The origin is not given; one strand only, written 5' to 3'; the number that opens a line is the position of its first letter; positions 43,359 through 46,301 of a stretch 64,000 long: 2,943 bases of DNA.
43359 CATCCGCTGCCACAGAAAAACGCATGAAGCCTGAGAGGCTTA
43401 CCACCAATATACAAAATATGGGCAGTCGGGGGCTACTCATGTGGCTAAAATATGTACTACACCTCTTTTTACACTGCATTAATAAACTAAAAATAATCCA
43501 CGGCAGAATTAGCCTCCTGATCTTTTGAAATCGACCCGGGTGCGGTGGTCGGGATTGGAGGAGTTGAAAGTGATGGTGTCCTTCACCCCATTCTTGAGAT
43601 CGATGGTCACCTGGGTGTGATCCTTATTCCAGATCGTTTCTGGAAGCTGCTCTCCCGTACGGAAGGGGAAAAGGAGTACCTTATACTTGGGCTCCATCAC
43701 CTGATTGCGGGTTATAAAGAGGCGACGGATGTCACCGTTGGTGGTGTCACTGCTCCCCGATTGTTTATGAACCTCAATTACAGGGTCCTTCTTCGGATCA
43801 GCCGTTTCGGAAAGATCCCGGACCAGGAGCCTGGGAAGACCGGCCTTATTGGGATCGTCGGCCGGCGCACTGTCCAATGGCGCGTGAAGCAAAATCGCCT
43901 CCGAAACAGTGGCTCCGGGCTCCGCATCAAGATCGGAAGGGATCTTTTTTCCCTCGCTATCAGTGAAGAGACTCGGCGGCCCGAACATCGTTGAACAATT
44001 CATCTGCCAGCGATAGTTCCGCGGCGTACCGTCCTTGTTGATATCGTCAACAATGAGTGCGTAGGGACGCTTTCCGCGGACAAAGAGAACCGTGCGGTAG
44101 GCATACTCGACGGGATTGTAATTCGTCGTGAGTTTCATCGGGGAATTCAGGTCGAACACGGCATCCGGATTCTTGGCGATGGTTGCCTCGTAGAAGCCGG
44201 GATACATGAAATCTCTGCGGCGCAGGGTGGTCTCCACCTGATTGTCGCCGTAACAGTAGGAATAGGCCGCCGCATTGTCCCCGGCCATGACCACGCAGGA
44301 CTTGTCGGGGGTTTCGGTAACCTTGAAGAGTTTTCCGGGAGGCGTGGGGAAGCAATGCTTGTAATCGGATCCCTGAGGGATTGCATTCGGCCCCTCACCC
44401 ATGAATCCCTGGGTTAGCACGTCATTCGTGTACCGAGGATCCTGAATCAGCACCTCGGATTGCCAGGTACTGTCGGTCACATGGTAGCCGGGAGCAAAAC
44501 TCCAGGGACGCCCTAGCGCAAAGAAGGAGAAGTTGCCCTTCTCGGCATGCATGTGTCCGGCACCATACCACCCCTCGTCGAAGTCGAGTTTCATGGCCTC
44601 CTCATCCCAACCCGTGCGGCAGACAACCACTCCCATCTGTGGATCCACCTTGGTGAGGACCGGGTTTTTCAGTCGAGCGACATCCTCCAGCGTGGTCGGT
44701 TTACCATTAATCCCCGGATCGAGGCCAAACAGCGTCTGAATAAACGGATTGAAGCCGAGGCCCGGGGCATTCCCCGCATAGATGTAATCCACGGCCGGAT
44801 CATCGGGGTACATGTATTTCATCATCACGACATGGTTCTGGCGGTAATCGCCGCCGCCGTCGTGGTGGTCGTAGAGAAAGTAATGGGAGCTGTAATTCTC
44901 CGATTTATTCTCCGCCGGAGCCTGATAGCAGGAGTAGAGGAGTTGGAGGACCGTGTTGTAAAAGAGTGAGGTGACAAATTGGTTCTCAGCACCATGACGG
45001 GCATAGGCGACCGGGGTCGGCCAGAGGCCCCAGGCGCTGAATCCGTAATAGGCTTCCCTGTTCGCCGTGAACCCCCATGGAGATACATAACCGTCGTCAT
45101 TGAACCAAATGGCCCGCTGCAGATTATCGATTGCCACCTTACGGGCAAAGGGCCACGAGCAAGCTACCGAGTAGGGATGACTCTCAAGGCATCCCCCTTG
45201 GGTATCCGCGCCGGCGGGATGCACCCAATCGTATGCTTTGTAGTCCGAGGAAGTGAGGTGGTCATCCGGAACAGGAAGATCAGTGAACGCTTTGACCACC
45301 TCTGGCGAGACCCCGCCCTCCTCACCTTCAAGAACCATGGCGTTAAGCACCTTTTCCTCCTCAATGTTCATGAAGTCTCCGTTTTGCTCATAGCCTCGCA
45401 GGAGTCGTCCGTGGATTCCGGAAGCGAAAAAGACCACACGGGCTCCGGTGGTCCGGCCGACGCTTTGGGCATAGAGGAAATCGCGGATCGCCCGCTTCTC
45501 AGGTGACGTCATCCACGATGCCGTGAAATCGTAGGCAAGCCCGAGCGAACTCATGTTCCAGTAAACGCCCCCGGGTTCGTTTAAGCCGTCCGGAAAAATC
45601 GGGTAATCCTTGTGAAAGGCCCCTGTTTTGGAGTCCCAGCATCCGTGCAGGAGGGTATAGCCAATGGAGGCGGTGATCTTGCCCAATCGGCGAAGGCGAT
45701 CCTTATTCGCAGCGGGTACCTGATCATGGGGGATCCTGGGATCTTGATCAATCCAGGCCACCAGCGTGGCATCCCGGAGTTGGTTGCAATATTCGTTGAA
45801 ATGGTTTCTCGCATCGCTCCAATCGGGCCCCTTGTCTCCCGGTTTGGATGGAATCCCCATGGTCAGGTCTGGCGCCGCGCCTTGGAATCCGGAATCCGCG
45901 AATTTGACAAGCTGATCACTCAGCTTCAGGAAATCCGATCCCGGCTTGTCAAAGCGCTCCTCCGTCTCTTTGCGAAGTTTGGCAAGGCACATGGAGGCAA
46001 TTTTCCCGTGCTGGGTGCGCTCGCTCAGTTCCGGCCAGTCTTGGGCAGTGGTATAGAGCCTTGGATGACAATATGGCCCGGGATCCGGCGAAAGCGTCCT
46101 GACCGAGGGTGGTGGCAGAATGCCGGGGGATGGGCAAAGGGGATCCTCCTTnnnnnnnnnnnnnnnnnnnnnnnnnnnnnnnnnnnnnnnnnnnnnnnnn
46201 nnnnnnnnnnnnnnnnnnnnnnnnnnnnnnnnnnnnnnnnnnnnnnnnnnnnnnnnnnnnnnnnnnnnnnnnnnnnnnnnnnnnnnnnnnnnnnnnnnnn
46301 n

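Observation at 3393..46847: Five diverged paralogues of one heparinase II/III-like family share private motifs and have accreted different N-terminal modules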

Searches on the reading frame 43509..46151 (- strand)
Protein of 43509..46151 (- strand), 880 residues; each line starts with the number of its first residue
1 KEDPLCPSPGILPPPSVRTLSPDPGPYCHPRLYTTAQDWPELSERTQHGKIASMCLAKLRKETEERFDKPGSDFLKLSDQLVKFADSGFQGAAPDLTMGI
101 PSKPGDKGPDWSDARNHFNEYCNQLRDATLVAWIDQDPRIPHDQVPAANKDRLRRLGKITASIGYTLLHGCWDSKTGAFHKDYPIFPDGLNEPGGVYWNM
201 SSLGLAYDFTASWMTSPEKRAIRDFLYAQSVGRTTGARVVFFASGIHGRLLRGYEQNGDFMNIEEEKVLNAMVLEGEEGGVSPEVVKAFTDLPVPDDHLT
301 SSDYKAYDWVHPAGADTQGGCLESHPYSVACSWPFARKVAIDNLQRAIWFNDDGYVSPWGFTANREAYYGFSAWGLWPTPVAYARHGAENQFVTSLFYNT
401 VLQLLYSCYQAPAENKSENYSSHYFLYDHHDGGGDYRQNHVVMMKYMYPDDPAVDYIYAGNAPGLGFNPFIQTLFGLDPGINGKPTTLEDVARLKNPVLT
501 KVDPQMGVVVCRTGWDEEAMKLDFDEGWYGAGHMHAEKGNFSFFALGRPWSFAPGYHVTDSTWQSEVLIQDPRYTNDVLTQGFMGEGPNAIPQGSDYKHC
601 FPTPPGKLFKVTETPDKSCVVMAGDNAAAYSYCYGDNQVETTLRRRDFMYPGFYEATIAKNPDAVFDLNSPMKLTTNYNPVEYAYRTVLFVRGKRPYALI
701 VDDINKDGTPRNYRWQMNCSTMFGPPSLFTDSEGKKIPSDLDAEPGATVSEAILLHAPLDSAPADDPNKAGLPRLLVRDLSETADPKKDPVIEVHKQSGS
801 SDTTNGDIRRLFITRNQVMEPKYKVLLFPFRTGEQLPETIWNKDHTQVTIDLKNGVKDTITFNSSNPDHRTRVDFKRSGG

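Call 51: search_protein_families(library=pfam, proteins=[window:43509-46151:-], max_evalue=10)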
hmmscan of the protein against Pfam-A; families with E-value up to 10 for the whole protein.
window:43509-46151:- (880 aa): 1 family
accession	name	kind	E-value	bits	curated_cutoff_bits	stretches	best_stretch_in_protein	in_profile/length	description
PF07940.18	Hepar_II_III_C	-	0.031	14.2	24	1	504-559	10-65/237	Heparinase II/III-like, C-terminal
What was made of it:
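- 43509..46847 (-): Paralogue E (1112 aa), the most divergent. Signal/anchor helix, two N-terminal beta domains (PKD-like) and the family core. It probably retains Tyr. Only sub-threshold Pfam hit: PF07940 at E 0.031 (call 51).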
